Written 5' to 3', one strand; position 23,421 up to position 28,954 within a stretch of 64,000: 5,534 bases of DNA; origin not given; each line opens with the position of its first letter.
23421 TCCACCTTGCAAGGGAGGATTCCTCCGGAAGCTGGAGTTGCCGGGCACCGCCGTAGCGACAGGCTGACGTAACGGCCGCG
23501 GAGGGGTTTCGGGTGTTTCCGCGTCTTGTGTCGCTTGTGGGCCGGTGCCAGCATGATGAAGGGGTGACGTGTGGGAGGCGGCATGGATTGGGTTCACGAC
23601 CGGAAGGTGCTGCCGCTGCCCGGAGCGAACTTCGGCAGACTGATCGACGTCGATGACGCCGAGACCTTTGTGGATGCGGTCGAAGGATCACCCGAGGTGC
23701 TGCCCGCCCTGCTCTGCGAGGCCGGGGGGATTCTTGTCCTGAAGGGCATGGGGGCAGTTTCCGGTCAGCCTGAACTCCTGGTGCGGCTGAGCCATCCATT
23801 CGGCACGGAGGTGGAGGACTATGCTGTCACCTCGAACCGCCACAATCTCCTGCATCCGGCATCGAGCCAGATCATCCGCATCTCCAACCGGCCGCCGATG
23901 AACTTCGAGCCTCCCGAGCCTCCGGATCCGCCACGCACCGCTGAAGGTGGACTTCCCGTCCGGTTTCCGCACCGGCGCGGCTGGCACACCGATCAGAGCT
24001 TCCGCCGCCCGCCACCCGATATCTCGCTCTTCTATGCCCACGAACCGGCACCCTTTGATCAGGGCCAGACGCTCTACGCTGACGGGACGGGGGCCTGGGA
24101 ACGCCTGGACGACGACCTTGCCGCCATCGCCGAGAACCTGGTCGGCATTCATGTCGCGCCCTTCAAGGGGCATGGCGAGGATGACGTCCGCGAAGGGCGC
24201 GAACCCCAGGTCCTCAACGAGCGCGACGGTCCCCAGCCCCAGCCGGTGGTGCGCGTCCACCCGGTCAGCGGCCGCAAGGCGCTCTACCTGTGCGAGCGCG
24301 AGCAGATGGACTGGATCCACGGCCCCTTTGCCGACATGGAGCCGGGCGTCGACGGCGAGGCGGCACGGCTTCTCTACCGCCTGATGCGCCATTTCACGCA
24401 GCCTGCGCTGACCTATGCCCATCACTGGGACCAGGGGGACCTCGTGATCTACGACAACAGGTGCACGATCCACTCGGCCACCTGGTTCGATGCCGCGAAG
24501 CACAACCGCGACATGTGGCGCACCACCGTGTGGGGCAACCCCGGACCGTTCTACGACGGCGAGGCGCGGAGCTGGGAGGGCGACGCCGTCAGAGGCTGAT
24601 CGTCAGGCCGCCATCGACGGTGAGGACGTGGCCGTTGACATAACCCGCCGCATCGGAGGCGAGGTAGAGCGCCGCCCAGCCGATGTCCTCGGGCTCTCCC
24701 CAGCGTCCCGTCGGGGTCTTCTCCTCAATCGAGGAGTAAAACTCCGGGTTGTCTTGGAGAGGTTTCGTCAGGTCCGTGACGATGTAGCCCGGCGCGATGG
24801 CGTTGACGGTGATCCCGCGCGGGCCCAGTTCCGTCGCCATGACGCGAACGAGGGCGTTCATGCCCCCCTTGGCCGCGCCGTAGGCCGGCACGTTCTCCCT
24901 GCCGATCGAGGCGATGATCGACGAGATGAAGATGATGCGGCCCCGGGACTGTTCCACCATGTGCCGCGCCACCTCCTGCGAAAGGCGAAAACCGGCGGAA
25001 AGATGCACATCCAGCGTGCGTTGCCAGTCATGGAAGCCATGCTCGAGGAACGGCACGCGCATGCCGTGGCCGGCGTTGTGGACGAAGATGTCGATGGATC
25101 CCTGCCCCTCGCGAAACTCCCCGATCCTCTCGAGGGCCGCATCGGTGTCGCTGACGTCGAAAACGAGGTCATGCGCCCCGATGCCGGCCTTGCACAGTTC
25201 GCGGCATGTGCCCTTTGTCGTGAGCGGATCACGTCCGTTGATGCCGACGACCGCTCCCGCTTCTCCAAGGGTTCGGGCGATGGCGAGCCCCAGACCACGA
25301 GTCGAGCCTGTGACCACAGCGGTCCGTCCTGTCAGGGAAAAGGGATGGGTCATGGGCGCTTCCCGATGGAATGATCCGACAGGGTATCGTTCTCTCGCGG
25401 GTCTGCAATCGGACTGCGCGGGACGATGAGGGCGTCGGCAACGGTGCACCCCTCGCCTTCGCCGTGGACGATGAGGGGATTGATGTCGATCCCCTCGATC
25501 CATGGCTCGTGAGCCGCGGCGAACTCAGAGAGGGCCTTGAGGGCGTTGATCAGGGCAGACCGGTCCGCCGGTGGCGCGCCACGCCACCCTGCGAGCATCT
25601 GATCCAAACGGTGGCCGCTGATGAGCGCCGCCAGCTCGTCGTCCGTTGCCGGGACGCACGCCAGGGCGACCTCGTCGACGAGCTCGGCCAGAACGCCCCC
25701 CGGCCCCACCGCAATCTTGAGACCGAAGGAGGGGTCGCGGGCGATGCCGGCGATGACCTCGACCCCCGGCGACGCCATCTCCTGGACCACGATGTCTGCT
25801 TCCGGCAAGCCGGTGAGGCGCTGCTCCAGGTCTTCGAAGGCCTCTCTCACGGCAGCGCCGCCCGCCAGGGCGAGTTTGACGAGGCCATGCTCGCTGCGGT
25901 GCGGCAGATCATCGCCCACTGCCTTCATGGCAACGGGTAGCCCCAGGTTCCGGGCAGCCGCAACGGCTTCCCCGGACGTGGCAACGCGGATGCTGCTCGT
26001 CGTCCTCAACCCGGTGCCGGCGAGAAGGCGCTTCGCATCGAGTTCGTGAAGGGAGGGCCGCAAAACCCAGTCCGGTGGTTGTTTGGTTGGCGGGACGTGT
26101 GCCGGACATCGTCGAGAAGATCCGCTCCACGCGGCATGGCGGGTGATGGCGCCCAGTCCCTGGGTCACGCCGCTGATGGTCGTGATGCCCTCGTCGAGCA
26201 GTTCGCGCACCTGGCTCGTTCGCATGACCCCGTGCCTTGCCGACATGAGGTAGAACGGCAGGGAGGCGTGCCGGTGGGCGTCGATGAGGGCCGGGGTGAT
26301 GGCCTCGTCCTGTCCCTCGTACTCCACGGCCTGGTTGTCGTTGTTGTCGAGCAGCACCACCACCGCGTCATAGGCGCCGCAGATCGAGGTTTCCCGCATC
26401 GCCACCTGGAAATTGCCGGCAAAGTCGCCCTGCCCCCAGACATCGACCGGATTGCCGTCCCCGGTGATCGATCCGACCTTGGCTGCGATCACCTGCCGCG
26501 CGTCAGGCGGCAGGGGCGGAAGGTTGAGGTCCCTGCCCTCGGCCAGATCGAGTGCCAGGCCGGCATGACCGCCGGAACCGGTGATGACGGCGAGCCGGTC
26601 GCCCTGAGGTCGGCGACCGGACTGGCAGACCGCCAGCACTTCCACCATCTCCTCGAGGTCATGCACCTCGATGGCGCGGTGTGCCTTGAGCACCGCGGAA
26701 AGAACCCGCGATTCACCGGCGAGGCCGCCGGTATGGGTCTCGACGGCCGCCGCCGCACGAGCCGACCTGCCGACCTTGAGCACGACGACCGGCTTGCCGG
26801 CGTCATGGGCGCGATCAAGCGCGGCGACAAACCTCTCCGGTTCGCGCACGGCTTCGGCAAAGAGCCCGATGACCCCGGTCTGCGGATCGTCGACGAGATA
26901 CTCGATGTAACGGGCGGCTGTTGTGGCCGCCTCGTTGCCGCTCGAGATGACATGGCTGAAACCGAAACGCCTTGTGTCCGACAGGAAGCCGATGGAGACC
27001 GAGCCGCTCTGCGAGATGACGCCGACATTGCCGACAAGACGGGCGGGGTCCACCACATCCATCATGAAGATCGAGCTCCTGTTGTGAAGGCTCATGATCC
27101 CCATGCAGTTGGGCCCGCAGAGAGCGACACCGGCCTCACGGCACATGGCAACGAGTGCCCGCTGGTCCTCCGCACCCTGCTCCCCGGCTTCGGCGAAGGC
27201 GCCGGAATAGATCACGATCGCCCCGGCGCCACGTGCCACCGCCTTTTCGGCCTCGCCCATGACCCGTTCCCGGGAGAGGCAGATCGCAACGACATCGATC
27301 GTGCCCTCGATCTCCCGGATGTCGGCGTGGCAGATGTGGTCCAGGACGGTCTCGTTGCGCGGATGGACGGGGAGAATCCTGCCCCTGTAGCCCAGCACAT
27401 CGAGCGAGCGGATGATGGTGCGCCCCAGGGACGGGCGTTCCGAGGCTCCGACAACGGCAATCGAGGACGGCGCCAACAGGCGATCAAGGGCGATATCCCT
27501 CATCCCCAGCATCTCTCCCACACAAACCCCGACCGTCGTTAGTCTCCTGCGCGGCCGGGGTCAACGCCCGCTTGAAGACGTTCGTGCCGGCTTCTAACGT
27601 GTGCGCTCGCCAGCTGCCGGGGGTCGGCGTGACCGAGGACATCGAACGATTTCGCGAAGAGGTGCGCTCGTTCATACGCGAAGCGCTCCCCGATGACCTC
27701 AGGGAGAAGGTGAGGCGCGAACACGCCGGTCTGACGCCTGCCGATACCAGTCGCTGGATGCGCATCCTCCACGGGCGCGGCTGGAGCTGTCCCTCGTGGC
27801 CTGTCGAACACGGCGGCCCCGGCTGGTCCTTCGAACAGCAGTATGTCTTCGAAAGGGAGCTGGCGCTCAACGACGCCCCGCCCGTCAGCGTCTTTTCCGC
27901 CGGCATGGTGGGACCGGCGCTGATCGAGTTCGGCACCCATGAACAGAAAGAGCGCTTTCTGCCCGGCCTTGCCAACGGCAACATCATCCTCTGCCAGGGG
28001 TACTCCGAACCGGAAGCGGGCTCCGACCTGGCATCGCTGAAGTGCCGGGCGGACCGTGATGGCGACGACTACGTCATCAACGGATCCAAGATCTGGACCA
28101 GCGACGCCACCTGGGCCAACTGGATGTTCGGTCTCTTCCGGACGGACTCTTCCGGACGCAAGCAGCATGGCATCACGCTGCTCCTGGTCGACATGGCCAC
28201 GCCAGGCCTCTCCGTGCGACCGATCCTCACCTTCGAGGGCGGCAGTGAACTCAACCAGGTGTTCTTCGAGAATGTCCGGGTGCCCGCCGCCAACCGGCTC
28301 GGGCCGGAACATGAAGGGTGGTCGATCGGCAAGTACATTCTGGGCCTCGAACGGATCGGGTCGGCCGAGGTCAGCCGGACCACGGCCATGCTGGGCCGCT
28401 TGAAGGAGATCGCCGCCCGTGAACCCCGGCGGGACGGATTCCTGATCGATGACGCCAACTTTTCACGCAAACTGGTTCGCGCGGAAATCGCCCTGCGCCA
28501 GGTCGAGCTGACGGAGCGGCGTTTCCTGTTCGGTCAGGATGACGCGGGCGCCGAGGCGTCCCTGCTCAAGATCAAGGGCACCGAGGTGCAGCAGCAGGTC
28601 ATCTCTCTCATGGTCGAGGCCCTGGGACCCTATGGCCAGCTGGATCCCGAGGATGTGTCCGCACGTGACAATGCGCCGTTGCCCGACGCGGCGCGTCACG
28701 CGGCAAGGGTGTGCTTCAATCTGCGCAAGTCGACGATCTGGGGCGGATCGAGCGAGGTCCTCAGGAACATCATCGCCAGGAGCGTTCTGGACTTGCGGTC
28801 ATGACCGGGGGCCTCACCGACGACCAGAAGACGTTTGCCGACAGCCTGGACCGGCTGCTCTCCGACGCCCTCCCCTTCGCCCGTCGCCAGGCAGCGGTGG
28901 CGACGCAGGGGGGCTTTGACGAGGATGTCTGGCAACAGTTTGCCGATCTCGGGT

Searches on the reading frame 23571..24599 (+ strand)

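Call 11: search_protein_families(library=pfam, proteins=[window:23571-24599:+], max_evalue=0.001)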
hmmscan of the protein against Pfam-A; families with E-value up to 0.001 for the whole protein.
window:23571-24599:+ (342 aa): 1 family
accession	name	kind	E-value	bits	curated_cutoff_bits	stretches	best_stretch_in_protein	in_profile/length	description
PF02668.22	TauD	-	5e-43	148.4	27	1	50-319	35-267/267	Taurine catabolism dioxygenase TauD, TfdA family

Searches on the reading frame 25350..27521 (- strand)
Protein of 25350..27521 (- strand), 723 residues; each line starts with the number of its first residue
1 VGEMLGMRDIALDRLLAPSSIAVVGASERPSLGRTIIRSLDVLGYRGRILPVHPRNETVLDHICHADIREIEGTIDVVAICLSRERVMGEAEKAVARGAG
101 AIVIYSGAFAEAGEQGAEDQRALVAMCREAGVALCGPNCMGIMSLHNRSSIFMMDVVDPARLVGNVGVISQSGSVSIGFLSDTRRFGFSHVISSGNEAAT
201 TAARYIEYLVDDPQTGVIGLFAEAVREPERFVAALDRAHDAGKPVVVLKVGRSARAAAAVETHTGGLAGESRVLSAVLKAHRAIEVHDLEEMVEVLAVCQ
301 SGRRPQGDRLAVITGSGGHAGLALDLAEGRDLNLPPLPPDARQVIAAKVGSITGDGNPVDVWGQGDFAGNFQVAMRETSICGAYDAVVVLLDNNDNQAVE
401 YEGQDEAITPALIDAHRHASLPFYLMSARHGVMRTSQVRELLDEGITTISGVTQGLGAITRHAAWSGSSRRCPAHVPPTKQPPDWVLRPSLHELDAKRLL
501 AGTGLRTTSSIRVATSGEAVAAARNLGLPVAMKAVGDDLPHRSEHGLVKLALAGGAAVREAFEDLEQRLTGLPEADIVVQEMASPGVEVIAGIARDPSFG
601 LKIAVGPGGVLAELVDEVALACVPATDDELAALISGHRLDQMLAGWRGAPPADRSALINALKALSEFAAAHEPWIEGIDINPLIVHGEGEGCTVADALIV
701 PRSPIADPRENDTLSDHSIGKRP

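Call 73: search_protein_families(library=pfam, proteins=[window:25350-27521:-], max_evalue=0.00001)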
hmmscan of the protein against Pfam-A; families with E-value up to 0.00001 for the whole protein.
window:25350-27521:- (723 aa): 3 families
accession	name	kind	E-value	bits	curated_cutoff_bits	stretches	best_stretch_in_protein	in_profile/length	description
PF13549.11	ATP-grasp_5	-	4.2e-50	170.6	27.6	1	490-699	9-219/221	ATP-grasp domain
PF13607.11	Succ_CoA_lig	-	2.9e-38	131.2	27.4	1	164-298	2-137/138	Succinyl-CoA ligase like flavodoxin domain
PF13380.12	CoA_binding_2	-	1.1e-20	74.7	22.8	1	20-143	2-114/116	CoA binding domain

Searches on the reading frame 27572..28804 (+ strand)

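Call 73: search_protein_families(library=pfam, proteins=[window:27572-28804:+], max_evalue=0.00001)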
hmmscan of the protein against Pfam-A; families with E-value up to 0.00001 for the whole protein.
window:27572-28804:+ (410 aa): 3 families
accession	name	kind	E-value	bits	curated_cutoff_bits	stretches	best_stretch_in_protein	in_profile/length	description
PF02770.24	Acyl-CoA_dh_M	-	1.6e-21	76.7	33.3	1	141-235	1-97/97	Acyl-CoA dehydrogenase, middle domain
PF02771.21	Acyl-CoA_dh_N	-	7.5e-18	65.4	22.9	1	21-136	1-112/113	Acyl-CoA dehydrogenase, N-terminal domain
PF00441.29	Acyl-CoA_dh_1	-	1.1e-15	58.5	22.4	1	248-406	2-150/150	Acyl-CoA dehydrogenase, C-terminal domain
